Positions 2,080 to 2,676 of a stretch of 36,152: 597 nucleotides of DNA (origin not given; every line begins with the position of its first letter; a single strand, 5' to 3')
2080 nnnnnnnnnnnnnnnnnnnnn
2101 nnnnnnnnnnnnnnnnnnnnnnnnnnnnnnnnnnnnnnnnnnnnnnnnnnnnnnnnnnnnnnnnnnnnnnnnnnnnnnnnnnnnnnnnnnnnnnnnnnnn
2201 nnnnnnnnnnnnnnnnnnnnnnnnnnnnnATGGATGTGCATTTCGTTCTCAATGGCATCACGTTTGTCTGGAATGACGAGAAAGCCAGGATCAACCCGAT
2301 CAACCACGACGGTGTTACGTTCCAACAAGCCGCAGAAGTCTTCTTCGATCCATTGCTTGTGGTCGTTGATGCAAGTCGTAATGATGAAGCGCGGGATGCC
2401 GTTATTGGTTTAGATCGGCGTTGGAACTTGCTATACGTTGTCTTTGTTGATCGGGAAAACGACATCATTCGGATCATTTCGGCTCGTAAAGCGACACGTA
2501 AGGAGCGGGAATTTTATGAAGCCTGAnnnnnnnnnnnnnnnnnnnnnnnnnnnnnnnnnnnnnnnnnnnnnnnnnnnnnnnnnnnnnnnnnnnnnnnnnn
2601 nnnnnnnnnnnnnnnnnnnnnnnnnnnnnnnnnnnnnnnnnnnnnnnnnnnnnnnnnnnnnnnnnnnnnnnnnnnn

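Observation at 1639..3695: Integrase-less integron-type cassette array (three attC-like sites) wedged between nrtD and trpD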

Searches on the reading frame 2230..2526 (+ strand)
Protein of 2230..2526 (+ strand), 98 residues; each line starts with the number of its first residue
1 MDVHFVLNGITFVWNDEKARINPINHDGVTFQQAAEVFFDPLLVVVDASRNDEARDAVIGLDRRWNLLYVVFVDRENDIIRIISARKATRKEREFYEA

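Call 6: search_protein_families(library=pfam, proteins=[window:2230-2526:+], max_evalue=0.1)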
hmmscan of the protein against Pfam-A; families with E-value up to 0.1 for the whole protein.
window:2230-2526:+ (98 aa): 3 families
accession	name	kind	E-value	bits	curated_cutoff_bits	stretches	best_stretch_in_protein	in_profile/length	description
PF04365.19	BrnT_toxin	-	7.3e-23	81.1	34.5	1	14-92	1-77/77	Ribonuclease toxin, BrnT, of type II toxin-antitoxin system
PF18516.7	RuvC_1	-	0.017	14.9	26.2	1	51-81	16-47/244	RuvC nuclease domain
PF13884.11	Peptidase_S74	-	0.087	13.6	22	0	7-39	23-54/58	Chaperone of endosialidase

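Call 42: search_protein_families(library=ncbifam, proteins=[window:2230-2526:+], max_evalue=0.01)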
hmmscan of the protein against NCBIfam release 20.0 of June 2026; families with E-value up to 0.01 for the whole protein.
window:2230-2526:+ (98 aa): 0 families

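Call 67: find_homologous_proteins(query=window:2230-2526:+, max_evalue=1e-10)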
Query window:2230-2526:+ (98 aa): 1874 proteins with E <= 1e-10 among 1958 candidates; the best 120 are listed.
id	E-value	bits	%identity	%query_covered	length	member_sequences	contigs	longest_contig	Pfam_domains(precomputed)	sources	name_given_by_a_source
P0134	1.9e-55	203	97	100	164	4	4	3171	PF04365.20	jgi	jgi:uncharacterized DUF497 family protein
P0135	1.8e-54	200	95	100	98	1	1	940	PF04365.20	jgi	jgi:hypothetical protein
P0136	7.0e-54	198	92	100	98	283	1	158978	PF04365.20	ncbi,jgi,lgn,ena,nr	ncbi:MAG: BrnT family toxin [Goleter apudmare HA4340-LM2]|jgi:hypothetical protein|nr:BrnT family to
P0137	1.2e-53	197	91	100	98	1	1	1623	PF04365.20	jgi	jgi:uncharacterized protein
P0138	1.8e-53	196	94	100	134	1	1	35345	PF04365.20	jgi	jgi:uncharacterized DUF497 family protein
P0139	4.3e-53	195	94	98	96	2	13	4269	PF04365.20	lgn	-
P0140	1.0e-52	194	90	100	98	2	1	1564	PF04365.20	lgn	-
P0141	4.2e-52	192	87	99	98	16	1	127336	PF04365.20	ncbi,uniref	ncbi:BrnT family toxin [Leptothoe sp. PORK10 BA2]|uniref:BrnT family toxin n=1 Tax=Leptothoe sp. POR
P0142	5.6e-52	192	89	100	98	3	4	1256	PF04365.20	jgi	jgi:uncharacterized protein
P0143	6.0e-52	191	87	99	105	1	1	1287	PF04365.20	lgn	-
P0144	6.5e-52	191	88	100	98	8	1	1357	PF04365.20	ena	-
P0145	1.4e-51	190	85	100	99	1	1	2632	PF04365.20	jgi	jgi:uncharacterized DUF497 family protein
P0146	1.4e-51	190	88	100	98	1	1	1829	PF04365.20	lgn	-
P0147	1.5e-51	190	86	100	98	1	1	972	PF04365.20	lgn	-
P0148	1.6e-51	190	88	100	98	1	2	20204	PF04365.20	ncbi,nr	ncbi:MAG: BrnT family toxin [Leptolyngbyaceae cyanobacterium RM2_2_4]|nr:BrnT family toxin [Leptolyn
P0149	1.7e-51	190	90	99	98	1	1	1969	PF04365.20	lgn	-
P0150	1.8e-51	190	85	100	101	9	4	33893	PF04365.20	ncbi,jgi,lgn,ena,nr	ncbi:MAG: hypothetical protein HLUCCO16_11900 [Phormidium sp. OSCR]|nr:MAG: hypothetical protein HLU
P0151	1.9e-51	190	89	100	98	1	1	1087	PF04365.20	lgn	-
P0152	2.0e-51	190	87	99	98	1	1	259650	PF04365.20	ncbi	-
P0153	2.5e-51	189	90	98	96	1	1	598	PF04365.20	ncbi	-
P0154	3.2e-51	189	87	99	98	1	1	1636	PF04365.20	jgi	jgi:uncharacterized protein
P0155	4.0e-51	189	84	100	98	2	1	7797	PF04365.20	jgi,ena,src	-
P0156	4.2e-51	189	85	100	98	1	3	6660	PF04365.20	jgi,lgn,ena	jgi:uncharacterized DUF497 family protein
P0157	5.8e-51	188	88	100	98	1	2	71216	PF04365.20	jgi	jgi:uncharacterized DUF497 family protein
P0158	6.8e-51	188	86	99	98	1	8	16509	PF04365.20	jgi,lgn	jgi:uncharacterized DUF497 family protein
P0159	7.1e-51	188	85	100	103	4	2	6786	PF04365.20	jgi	-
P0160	7.1e-51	188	87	99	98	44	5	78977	PF04365.20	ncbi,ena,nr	ncbi:MAG: BrnT family toxin [Pseudanabaena sp. M57BS1SP1A06MG]|nr:BrnT family toxin [Pseudanabaena s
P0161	7.8e-51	188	85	100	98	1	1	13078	PF04365.20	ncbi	-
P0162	7.9e-51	188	87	100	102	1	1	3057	PF04365.20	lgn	-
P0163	7.9e-51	188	87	99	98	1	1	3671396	PF04365.20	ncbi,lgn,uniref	ncbi:BrnT family toxin [Synechocystis sp. LKSZ1]|uniref:BrnT family toxin n=1 Tax=Synechocystis sp. 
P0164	9.6e-51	188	87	99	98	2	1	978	PF04365.20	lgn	-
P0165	9.8e-51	188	86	100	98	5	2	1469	PF04365.20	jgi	jgi:uncharacterized protein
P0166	1.2e-50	187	85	100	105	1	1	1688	PF04365.20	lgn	-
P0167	1.2e-50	187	87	100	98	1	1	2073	PF04365.20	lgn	-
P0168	1.4e-50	187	85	99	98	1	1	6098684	PF04365.20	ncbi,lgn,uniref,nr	ncbi:BrnT family toxin [Nodosilinea nodulosa]|uniref:BrnT family toxin n=1 Tax=Nodosilinea nodulosa 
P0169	1.4e-50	187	88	100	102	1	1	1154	PF04365.20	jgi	jgi:uncharacterized DUF497 family protein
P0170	1.4e-50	187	84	100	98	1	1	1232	PF04365.20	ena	-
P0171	1.6e-50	187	84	100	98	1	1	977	PF04365.20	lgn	-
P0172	1.9e-50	187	87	100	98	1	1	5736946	PF04365.20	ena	-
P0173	2.1e-50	186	87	99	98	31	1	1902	PF04365.20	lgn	-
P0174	2.4e-50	186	85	100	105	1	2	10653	PF04365.20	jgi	jgi:uncharacterized protein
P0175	2.5e-50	186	87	99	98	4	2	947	PF04365.20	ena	-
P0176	2.9e-50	186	87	99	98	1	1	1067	PF04365.20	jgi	jgi:uncharacterized protein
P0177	3.1e-50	186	87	99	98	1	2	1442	PF04365.20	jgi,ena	-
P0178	3.4e-50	186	85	99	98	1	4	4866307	PF04365.20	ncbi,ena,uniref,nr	ncbi:BrnT family toxin [Sodalinema gerasimenkoae]|uniref:BrnT family toxin n=1 Tax=Sodalinema gerasi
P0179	3.5e-50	186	84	100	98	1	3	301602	PF04365.20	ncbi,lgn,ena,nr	ncbi:MAG: BrnT family toxin [Synechococcales cyanobacterium K44_A2020_017]|nr:BrnT family toxin [Syn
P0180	4.1e-50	186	87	99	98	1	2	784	PF04365.20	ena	-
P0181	4.4e-50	185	86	100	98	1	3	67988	PF04365.20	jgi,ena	jgi:uncharacterized DUF497 family protein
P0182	4.7e-50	185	86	100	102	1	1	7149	PF04365.20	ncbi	-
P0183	5.2e-50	185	87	99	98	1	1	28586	PF04365.20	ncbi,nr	ncbi:MAG: BrnT family toxin [Leptolyngbyaceae cyanobacterium SL_7_1]|nr:BrnT family toxin [Leptolyng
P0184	5.4e-50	185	85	100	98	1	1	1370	PF04365.20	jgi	jgi:uncharacterized protein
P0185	5.9e-50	185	82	100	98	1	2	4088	PF04365.20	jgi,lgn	jgi:hypothetical protein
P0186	6.0e-50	185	88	99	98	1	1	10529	PF04365.20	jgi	-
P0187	6.1e-50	185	88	100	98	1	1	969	PF04365.20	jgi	jgi:uncharacterized DUF497 family protein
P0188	6.3e-50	185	84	100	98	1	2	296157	PF04365.20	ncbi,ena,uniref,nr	ncbi:BrnT family toxin [Leptolyngbya sp. CCY15150]|uniref:BrnT family toxin n=1 Tax=Leptolyngbya sp.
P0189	6.8e-50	185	87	99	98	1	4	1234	PF04365.20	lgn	-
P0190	6.8e-50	185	85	100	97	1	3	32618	PF04365.20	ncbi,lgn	-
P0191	7.3e-50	185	84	100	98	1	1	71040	PF04365.20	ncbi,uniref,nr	ncbi:BrnT family toxin [Microseira wollei]|uniref:BrnT family toxin n=1 Tax=Microseira wollei NIES-4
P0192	7.5e-50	185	87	97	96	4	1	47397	PF04365.20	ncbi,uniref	ncbi:BrnT family toxin [Microcoleus sp. A003_D6]|uniref:BrnT family toxin n=1 Tax=Microcoleus sp. A0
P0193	7.6e-50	185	83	100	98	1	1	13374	PF04365.20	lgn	-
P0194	8.4e-50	185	86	100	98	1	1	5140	PF04365.20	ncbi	-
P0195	8.5e-50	185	83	100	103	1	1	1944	PF04365.20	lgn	-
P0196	8.6e-50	185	84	100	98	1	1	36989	PF04365.20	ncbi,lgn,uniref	ncbi:BrnT family toxin [Nostoc sp.]|uniref:BrnT family toxin n=1 Tax=Nostoc sp. TaxID=1180 RepID=UPI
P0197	9.2e-50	184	87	99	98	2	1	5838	PF04365.20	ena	-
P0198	9.5e-50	184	86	98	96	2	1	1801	PF04365.20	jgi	jgi:uncharacterized protein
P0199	9.6e-50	184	84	100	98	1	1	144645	PF04365.20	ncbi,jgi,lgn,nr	ncbi:MAG: BrnT family toxin [Nostoc desertorum CM1-VF14]|jgi:hypothetical protein|nr:BrnT family tox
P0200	9.9e-50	184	86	99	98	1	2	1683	PF04365.20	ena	-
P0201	1.0e-49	184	82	100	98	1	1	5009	PF04365.20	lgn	-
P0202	1.0e-49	184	84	100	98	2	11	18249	PF04365.20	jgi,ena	jgi:uncharacterized DUF497 family protein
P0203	1.1e-49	184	85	100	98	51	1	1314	PF04365.20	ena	-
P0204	1.1e-49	184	84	98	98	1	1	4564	PF04365.20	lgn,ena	-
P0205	1.1e-49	184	85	100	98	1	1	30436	PF04365.20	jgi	jgi:uncharacterized DUF497 family protein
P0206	1.2e-49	184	85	100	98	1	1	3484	PF04365.20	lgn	-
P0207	1.2e-49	184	85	99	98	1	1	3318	PF04365.20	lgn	-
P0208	1.4e-49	184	84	100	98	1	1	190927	PF04365.20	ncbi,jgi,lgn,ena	jgi:uncharacterized DUF497 family protein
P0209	1.4e-49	184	83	100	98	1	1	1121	PF04365.20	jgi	jgi:uncharacterized DUF497 family protein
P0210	1.4e-49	184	84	100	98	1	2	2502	PF04365.20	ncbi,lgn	-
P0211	1.4e-49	184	86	100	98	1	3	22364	PF04365.20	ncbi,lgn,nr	ncbi:MAG: BrnT family toxin [Cyanobacteria bacterium J069]|nr:MAG: BrnT family toxin [Cyanobacteria 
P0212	1.5e-49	184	86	100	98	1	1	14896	PF04365.20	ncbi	-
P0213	1.5e-49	184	85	100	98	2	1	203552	PF04365.20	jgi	-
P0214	1.6e-49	184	84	100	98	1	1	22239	PF04365.20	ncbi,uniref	ncbi:BrnT family toxin [Coleofasciculus sp. H7-2]|uniref:BrnT family toxin n=1 Tax=Coleofasciculus s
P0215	1.8e-49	184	86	100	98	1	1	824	PF04365.20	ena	-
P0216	1.8e-49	183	83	100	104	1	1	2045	PF04365.20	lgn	-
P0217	1.9e-49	183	83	100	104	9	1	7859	PF04365.20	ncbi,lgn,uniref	ncbi:BrnT family toxin [Nostoc sp.]|uniref:BrnT family toxin n=1 Tax=Nostoc sp. TaxID=1180 RepID=UPI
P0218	2.0e-49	183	83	100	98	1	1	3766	PF04365.20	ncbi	ncbi:MAG: BrnT family toxin [Cyanobacteria bacterium P01_F01_bin.150]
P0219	2.0e-49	183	83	100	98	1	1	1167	PF04365.20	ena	-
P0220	2.2e-49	183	83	100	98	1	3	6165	PF04365.20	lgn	-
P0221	2.3e-49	183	86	98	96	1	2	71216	PF04365.20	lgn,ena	-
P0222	2.3e-49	183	85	100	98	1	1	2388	PF04365.20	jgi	jgi:uncharacterized protein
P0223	2.4e-49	183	85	99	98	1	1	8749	PF04365.20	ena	-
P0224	2.6e-49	183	86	99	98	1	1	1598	PF04365.20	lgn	-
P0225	2.6e-49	183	83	100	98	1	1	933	PF04365.20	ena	-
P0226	2.7e-49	183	84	100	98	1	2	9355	PF04365.20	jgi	jgi:uncharacterized protein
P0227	2.9e-49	183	85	99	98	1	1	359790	PF04365.20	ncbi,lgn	ncbi:MAG: BrnT family toxin [Thainema sp.]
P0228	3.1e-49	183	86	99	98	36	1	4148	PF04365.20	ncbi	-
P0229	3.3e-49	183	83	100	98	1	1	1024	PF04365.20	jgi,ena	-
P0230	3.4e-49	183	86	99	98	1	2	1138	PF04365.20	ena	-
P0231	3.5e-49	183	84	99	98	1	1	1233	PF04365.20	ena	-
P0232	3.6e-49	183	83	100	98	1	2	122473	PF04365.20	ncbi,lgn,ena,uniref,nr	ncbi:MAG: BrnT family toxin [Nostoc sp.]|uniref:BrnT family toxin n=1 Tax=unclassified Nostoc TaxID=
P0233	3.6e-49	183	85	100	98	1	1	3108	PF04365.20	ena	-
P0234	3.8e-49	182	83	100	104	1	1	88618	PF04365.20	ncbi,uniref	ncbi:MAG: BrnT family toxin [Nostoc sp.]|uniref:BrnT family toxin n=1 Tax=Nostoc sp. TaxID=1180 RepI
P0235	4.2e-49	182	85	99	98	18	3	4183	PF04365.20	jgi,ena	jgi:uncharacterized DUF497 family protein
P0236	4.3e-49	182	86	99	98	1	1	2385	PF04365.20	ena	-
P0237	4.6e-49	182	83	100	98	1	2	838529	PF04365.20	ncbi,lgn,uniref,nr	ncbi:BrnT family toxin [Phormidium tenue]|uniref:BrnT family toxin n=1 Tax=Phormidium tenue NIES-30 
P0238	4.6e-49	182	83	100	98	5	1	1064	PF04365.20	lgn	-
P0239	4.7e-49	182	84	100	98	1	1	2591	PF04365.20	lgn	-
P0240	4.8e-49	182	82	100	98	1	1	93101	PF04365.20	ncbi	ncbi:MAG: BrnT family toxin [Cyanobacteria bacterium P01_F01_bin.150]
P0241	4.9e-49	182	83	100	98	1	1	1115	PF04365.20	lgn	-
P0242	5.0e-49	182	83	100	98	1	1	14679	PF04365.20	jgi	jgi:uncharacterized DUF497 family protein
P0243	5.2e-49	182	84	100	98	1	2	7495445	PF04365.20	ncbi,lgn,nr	ncbi:BrnT family toxin [Nostoc sp. C057]|nr:BrnT family toxin [Nostoc sp. C057]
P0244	6.1e-49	182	85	99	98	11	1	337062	PF04365.20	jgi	jgi:uncharacterized DUF497 family protein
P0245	6.2e-49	182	83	100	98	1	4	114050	PF04365.20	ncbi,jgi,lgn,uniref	ncbi:BrnT family toxin [Microseira sp. BLCC-F43]|jgi:hypothetical protein|uniref:BrnT family toxin n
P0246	6.4e-49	182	83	100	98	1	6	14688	PF04365.20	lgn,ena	-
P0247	7.0e-49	182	83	100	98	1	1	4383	PF04365.20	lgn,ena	-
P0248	7.1e-49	182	85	99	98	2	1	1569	PF04365.20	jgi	jgi:uncharacterized DUF497 family protein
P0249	8.7e-49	181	84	100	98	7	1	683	PF04365.20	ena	-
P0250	8.7e-49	181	82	100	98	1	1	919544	PF04365.20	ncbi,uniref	ncbi:MAG: BrnT family toxin [Nostoc sp.]|uniref:BrnT family toxin n=1 Tax=Nostoc sp. TaxID=1180 RepI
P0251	9.0e-49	181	86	99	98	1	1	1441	PF04365.20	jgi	-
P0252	9.3e-49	181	82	100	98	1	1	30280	PF04365.20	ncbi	-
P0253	1.1e-48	181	82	99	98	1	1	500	PF04365.20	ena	-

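Call 69: find_encoding_contigs(protein=P0138, flank=6000, max_places=4)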
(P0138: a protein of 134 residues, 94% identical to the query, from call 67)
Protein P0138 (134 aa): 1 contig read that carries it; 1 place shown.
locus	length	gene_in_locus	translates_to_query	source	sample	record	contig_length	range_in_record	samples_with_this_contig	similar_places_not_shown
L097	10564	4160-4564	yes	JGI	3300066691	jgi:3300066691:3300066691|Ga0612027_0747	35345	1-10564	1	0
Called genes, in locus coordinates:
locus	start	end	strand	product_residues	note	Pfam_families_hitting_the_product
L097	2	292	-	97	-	?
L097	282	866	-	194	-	-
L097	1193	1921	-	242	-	PF14234:DUF4336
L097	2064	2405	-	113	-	PF11196:DUF2834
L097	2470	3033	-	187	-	PF13022:HTH_Tnp_1_2 (weak), PF00440:TetR_N, PF13977:TetR_C_6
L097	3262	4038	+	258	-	-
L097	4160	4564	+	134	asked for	PF04365:BrnT_toxin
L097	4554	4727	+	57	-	-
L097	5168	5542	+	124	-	-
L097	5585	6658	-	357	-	PF10216:ChpXY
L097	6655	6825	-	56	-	-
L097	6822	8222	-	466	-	PF00361:Proton_antipo_M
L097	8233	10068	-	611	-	PF00662:Proton_antipo_N, PF00361:Proton_antipo_M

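Call 72: find_related_loci(query=window:2230-2526:+, collection=metagenome_contigs, flank=10000)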
Query window:2230-2526:+ (98 aa) in metagenome_contigs; peptide patterns used: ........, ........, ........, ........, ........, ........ (x = any residue, [..] = any of these).
600 stretches matched a pattern (row limit reached: there are more); 125 encode a relative of the query (tblastn E <= 1e-3); the best 80 are kept; 80 distinct loci.
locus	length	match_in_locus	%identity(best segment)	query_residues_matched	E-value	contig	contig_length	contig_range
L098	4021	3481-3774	96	1-98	1e-59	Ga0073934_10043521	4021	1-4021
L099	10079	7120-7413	96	1-98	2e-59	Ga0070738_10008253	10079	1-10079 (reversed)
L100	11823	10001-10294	95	1-98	3e-59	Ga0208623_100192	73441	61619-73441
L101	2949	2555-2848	93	1-98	1e-58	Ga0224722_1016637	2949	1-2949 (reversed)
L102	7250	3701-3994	90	1-98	2e-58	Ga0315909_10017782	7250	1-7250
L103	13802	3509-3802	90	1-98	2e-58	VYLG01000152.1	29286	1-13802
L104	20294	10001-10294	90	1-98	2e-58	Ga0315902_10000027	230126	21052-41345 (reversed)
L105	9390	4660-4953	95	1-98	3e-58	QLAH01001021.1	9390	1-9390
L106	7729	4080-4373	91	1-98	9e-58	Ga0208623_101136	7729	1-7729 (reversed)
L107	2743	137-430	90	1-98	8e-58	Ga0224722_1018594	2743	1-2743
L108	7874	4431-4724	91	1-98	9e-58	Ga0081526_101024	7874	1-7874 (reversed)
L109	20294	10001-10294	92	1-98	1e-57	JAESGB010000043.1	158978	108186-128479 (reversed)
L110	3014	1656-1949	92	1-98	1e-57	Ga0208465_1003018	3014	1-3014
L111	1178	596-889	90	1-98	1e-60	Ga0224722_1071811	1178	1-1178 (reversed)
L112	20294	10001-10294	91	1-98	2e-56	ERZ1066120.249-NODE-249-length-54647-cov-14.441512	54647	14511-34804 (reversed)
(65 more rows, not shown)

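Call 98: search_protein_families(library=pfam, proteins=[L105:3625-4305:-, L105:2222-2590:-], max_evalue=1)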
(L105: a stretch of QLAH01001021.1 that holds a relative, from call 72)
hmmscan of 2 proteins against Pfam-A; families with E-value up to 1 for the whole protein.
L105:3625-4305:- (226 aa): 2 families
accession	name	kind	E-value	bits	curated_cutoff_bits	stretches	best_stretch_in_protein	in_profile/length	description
PF13495.12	Phage_int_SAM_4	-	1.3e-27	96.5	27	1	7-89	1-83/85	Phage integrase, N-terminal SAM-like domain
PF00589.27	Phage_integrase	-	3.3e-09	37.2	27.1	1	109-175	4-75/172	Phage integrase family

L105:2222-2590:- (122 aa): 1 family
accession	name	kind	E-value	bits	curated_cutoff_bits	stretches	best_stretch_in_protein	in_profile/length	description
PF00589.27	Phage_integrase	-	3.2e-24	86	27.1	1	24-109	95-169/172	Phage integrase family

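Call 102: search_dna_similar(query=L105:3625-4305:-, collection=plasmids, mode=protein, max_evalue=1e-20, max_rows=15)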
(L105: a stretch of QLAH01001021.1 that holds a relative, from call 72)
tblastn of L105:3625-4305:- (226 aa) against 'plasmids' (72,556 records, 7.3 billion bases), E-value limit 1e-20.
The search stops at 5000 records and this limit was reached: more records match than are counted here, and every count below describes the 5000 best-scoring records only.
Records with a match: at least 5000; places in all: 6201; records where one place covers at least 80% of the query: 5000.
Best place of each record, by identity: <60% 5000.
By first word of the organism name: Escherichia 1896; Klebsiella 1500; Enterobacter 360; Salmonella 346; Pseudomonas 167; Citrobacter 135; Shigella 123; Providencia 70; Acinetobacter 66; uncultured 51; and 46 more.
By predicted mobility (MOB-suite, as given by PLSDB): conjugative 3468; non-mobilizable 784; mobilizable 748.
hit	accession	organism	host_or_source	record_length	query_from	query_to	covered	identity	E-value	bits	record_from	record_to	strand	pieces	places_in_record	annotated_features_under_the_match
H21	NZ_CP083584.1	Kovacikia minuta CCNUW1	cell culture,fresh water lake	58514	6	204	88%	59.8%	1e-69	237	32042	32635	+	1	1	integron integrase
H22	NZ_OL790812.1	Proteus mirabilis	-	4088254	3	204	89%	46.0%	3e-54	193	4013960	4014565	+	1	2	none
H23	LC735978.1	Aeromonas caviae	-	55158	5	204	88%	46.3%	1e-46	171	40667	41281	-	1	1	intI3: class 3 integron integrase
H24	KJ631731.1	uncultured bacterium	-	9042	5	204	88%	46.3%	1e-46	171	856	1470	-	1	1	int3: class 3 integrase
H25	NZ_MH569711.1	Serratia marcescens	urine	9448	5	204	88%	46.3%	1e-46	171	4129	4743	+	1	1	integron integrase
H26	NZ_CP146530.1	Klebsiella michiganensis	Hospital Wastewater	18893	5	204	88%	46.3%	1e-46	171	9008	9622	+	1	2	integron integrase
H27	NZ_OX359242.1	Alteromonas macleodii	-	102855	4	205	89%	45.5%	4e-50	181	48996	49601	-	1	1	none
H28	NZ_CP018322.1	Alteromonas macleodii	Trichodesmium erythraeum IMS101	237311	4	205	89%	45.5%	4e-50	181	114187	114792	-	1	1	none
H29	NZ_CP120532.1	Providencia sp. PROV040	Homo sapiens,sputum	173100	5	218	95%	43.0%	4e-47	172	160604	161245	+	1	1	none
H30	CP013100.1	Candidatus Tenderia electrophaga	mixed culture,Biocathode MCL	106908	6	210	91%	44.9%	1e-47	174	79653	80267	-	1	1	integrase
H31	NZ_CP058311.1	Escherichia coli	Giant Panda,cell culture,fece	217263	5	204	88%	45.5%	1e-47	174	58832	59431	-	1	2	intI1: class 1 integron integrase IntI1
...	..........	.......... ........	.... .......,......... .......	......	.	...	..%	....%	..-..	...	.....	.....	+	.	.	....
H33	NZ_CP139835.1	Acinetobacter baumannii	Homo sapiens,cell culture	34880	5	204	88%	45.0%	7e-48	175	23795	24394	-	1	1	integron integrase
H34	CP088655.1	Escherichia coli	Homo sapiens,blood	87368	5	204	88%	45.0%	9e-48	174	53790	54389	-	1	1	none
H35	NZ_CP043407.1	Escherichia coli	surface water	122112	5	204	88%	45.0%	9e-48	174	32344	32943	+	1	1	none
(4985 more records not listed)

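Call 104: get_annotated_region(hit=H21, flank=9000)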
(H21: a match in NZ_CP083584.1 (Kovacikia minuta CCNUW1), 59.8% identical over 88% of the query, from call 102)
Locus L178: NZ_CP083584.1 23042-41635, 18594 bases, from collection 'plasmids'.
description: Kovacikia minuta CCNUW1 strain CCNU0001 plasmid pB, complete sequence
organism: Kovacikia minuta CCNUW1 (NCBI taxid 2653194)
taxonomy: Bacteria; Cyanobacteriota; Cyanophyceae; Leptolyngbyales; Leptolyngbyaceae; Kovacikia; Kovacikia minuta; Kovacikia minuta CCNUW1
host: -; source: cell culture,fresh water lake; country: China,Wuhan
typing (MOB-suite, as given by PLSDB): non-mobilizable
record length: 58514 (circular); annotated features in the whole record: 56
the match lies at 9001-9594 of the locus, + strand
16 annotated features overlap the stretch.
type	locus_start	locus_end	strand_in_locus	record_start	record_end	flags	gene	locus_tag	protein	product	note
CDS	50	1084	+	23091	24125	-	-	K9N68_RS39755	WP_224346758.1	HNH endonuclease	-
CDS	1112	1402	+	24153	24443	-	-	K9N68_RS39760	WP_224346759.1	hypothetical protein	-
CDS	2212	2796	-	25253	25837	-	-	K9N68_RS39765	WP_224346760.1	hypothetical protein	-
CDS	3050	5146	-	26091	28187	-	-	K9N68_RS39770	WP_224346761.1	AAA family ATPase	-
CDS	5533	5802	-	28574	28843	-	-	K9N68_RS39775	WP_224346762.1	hypothetical protein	-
CDS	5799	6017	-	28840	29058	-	-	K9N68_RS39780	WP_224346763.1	hypothetical protein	-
CDS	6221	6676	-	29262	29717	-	-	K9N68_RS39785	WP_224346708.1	hypothetical protein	-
CDS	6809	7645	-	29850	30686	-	-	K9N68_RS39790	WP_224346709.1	hypothetical protein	-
CDS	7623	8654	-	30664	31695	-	-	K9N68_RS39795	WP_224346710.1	DNA cytosine methyltransferase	-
CDS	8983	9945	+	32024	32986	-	-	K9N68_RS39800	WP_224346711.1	integron integrase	GO:0006310 - DNA recombination [Evidence IEA]; GO:0009294 - DNA-mediated transformation [Evidence IEA]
CDS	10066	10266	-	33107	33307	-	-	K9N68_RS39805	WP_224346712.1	hypothetical protein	-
CDS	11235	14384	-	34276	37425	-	-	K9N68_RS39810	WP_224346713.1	TIR domain-containing protein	GO:0007165 - signal transduction [Evidence IEA]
CDS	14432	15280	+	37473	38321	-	-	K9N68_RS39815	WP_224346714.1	DUF928 domain-containing protein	-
CDS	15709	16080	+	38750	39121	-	-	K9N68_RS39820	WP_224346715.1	transposase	GO:0006313 - DNA transposition [Evidence IEA]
CDS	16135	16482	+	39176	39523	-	-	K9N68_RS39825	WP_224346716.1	hypothetical protein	-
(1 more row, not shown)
